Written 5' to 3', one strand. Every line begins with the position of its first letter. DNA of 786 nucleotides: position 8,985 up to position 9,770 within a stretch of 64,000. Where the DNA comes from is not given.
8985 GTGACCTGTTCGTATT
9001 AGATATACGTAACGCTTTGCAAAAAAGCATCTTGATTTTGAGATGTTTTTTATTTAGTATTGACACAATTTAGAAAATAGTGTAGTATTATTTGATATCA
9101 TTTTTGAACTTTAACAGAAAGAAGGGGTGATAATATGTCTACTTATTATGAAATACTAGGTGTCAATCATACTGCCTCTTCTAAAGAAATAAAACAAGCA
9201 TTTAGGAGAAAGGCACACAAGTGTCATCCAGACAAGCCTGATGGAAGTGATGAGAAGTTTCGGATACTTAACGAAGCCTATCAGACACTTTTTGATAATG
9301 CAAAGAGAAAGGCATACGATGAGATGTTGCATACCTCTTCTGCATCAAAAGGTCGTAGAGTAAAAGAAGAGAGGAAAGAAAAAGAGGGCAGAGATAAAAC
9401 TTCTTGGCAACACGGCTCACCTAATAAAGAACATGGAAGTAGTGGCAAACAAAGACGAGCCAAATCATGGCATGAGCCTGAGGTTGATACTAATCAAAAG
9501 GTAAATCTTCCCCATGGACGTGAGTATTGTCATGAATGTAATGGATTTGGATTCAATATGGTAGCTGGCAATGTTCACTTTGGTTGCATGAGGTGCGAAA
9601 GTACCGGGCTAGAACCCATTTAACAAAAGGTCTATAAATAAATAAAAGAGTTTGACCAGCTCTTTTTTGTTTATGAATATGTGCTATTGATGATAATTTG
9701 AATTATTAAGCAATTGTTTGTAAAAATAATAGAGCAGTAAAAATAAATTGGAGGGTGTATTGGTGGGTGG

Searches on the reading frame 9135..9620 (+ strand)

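Call 109: search_protein_families(library=pfam, proteins=[window:9135-9620:+], max_evalue=0.001)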
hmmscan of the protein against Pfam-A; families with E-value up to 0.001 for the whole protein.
window:9135-9620:+ (162 aa): 1 family
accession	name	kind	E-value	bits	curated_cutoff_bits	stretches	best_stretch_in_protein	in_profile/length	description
PF00226.36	DnaJ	-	1.1e-21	77.1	27.8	1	3-62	1-63/63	DnaJ domain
